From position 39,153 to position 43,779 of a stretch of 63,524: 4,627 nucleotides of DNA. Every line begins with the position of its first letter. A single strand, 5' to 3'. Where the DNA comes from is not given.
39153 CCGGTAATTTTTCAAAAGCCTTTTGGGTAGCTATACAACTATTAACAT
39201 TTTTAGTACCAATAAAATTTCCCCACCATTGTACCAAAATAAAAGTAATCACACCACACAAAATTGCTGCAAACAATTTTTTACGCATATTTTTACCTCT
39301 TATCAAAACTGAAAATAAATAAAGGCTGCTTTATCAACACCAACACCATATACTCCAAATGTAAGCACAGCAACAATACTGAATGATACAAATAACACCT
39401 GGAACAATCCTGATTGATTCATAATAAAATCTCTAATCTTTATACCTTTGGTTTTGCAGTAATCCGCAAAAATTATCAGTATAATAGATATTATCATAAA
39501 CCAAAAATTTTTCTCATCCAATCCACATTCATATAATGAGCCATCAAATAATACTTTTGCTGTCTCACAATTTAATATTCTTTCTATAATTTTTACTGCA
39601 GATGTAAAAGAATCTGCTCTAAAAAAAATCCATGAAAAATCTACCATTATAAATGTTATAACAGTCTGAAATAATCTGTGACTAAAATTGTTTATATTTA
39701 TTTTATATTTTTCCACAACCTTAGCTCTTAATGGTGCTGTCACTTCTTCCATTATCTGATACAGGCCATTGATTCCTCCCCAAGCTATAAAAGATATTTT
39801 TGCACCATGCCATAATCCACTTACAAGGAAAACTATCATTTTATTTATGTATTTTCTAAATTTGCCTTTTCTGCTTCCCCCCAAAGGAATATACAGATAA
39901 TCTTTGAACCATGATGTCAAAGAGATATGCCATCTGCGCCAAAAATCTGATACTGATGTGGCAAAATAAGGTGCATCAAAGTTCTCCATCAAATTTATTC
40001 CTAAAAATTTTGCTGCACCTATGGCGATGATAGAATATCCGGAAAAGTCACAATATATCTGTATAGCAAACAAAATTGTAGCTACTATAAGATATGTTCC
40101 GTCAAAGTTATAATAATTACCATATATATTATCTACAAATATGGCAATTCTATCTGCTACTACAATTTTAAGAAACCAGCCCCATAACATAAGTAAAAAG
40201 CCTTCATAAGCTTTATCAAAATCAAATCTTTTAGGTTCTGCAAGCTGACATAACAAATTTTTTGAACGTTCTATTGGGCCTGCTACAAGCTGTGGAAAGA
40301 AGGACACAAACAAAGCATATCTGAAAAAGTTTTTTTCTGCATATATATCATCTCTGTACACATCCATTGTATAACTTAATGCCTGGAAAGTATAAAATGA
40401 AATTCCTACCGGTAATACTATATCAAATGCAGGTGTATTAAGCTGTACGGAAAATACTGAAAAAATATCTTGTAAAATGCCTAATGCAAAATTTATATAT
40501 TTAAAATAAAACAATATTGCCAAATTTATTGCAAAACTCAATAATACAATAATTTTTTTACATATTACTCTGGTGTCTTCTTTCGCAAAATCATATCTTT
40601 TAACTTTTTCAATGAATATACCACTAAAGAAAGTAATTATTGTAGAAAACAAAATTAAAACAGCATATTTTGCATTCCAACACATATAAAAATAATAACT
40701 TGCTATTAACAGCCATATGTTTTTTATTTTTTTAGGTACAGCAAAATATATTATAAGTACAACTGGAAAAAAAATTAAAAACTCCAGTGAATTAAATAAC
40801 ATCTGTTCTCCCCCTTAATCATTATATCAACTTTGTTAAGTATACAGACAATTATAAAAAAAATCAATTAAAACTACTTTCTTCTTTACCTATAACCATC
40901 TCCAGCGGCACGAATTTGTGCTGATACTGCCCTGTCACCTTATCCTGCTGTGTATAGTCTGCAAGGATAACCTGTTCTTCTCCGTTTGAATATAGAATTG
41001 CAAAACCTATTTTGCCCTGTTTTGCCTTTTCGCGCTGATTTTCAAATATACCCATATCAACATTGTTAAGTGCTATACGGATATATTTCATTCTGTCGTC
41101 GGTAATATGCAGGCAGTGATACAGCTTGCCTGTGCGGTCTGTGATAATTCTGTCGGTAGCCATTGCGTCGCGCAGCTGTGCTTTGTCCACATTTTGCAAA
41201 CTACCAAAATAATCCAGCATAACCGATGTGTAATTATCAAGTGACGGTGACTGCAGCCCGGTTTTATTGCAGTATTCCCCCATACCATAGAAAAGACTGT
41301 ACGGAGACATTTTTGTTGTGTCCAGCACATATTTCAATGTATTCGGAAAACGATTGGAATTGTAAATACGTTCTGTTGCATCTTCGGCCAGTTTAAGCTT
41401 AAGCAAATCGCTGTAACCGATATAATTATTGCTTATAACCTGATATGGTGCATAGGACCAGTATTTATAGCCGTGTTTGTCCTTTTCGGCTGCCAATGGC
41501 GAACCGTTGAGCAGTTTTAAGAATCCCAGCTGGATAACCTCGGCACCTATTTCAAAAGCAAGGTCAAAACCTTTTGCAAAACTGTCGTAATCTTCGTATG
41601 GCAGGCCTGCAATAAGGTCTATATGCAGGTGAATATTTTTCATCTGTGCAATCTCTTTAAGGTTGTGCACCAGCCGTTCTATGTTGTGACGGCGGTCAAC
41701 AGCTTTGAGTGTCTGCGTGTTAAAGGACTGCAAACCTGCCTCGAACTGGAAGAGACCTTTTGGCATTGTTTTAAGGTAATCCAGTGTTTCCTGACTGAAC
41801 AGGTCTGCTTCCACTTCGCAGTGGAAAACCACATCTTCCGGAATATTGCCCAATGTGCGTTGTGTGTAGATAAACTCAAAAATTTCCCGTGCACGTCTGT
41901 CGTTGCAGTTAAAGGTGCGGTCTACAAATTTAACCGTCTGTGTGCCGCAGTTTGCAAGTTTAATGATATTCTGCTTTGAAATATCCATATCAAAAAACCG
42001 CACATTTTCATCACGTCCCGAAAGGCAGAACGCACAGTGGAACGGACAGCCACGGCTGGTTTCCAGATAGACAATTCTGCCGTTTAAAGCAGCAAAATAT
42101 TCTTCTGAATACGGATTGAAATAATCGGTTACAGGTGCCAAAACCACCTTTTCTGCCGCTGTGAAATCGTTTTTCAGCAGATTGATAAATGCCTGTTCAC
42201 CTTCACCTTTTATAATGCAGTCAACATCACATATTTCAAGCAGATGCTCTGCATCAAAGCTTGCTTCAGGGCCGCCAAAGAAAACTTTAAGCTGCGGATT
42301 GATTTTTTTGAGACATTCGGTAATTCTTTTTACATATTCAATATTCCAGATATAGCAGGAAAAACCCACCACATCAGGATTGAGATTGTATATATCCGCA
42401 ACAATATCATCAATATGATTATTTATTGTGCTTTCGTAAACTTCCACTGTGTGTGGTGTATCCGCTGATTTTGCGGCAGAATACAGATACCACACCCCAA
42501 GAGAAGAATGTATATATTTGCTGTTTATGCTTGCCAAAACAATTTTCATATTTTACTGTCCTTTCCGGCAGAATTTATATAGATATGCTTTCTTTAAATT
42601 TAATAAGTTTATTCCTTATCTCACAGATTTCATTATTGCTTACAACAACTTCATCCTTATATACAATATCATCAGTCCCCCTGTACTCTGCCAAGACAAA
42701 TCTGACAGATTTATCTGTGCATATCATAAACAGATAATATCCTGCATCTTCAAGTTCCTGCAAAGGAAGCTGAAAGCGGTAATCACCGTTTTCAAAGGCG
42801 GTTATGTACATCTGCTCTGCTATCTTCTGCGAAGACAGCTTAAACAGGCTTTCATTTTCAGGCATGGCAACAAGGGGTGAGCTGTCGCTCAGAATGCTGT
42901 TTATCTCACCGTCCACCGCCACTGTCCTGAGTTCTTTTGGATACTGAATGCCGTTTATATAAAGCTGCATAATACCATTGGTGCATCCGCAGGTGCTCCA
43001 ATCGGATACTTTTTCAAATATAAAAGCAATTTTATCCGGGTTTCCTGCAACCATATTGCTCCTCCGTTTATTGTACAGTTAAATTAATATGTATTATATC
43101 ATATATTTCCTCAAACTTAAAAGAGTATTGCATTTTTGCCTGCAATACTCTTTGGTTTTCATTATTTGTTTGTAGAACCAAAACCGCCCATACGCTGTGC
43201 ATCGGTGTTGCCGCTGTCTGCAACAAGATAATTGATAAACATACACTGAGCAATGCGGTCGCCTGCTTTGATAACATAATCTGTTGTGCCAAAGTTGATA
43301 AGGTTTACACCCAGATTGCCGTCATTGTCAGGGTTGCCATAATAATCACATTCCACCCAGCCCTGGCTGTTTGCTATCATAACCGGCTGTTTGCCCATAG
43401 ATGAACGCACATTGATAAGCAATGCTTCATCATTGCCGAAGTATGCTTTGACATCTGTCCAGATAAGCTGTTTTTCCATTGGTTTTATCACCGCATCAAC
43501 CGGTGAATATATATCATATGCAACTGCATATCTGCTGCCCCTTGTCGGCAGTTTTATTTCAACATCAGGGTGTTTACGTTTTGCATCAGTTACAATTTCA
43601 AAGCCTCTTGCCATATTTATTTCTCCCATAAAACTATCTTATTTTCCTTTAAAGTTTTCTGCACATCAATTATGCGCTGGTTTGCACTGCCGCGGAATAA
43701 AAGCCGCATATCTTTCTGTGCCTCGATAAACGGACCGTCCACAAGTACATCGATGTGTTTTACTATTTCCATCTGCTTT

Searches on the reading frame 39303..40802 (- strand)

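Call 43: search_protein_families(library=pfam, proteins=[window:39303-40802:-], max_evalue=0.00001)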
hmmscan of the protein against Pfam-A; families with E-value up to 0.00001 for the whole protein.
window:39303-40802:- (499 aa): 2 families
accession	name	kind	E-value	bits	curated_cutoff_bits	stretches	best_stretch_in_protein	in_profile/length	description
PF03062.24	MBOAT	-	1.4e-28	100.6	27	1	158-378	80-320/337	MBOAT, membrane-bound O-acyltransferase family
PF13813.11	MBOAT_2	-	2.5e-08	34.5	25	1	274-334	4-66/85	Membrane bound O-acyl transferase family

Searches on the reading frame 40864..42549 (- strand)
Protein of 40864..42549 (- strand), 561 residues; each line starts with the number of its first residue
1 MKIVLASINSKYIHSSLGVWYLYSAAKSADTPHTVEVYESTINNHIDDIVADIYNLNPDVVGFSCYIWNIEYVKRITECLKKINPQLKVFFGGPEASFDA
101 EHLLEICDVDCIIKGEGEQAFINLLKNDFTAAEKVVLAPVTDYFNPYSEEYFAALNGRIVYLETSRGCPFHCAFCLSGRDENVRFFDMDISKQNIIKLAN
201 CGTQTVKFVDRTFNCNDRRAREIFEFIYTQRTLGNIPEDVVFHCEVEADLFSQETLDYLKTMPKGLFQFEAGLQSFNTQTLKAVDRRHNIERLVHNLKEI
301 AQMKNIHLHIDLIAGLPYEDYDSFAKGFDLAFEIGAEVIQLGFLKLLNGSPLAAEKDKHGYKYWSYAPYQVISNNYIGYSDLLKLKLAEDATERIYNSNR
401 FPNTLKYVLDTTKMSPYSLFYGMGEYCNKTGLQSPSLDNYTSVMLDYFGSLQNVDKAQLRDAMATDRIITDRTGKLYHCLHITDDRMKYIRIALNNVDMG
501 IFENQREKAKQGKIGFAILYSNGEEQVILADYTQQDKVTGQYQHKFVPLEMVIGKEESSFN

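Call 43: search_protein_families(library=pfam, proteins=[window:40864-42549:-], max_evalue=0.00001)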
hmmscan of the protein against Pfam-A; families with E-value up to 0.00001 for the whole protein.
window:40864-42549:- (561 aa): 3 families
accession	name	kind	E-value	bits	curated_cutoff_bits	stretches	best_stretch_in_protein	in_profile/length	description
PF02310.24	B12-binding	-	1.1e-23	83.7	32.1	1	8-124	6-120/121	B12 binding domain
PF13311.11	DUF4080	-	1.4e-23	84.5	22.9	1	357-486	1-131/188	Protein of unknown function (DUF4080)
PF04055.27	Radical_SAM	-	6.1e-14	53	29.5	1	163-326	2-161/166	Radical SAM superfamily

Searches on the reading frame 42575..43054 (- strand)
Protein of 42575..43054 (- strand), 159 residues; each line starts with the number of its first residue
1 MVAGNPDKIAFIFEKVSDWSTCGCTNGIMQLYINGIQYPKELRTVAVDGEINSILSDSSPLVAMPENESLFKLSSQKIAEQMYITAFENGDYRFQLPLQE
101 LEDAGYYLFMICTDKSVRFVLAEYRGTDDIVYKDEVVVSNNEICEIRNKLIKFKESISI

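Call 43: search_protein_families(library=pfam, proteins=[window:42575-43054:-], max_evalue=0.00001)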
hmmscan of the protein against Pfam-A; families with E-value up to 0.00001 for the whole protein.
window:42575-43054:- (159 aa): 1 family
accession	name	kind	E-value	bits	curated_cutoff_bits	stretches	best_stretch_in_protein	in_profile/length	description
PF15593.11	Imm42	-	1.1e-19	72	27.2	1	1-152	1-161/162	Immunity protein 42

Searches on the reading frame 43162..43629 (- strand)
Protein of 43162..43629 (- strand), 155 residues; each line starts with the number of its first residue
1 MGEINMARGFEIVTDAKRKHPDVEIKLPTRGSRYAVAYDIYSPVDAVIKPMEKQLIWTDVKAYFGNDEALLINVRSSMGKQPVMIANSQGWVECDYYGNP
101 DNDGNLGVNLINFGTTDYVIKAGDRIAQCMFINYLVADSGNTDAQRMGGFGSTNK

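Call 43: search_protein_families(library=pfam, proteins=[window:43162-43629:-], max_evalue=0.00001)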
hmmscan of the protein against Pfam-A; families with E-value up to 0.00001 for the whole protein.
window:43162-43629:- (155 aa): 1 family
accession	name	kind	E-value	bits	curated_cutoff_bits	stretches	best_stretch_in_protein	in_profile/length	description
PF00692.24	dUTPase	-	2.6e-14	53.5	22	1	24-152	2-127/129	dUTPase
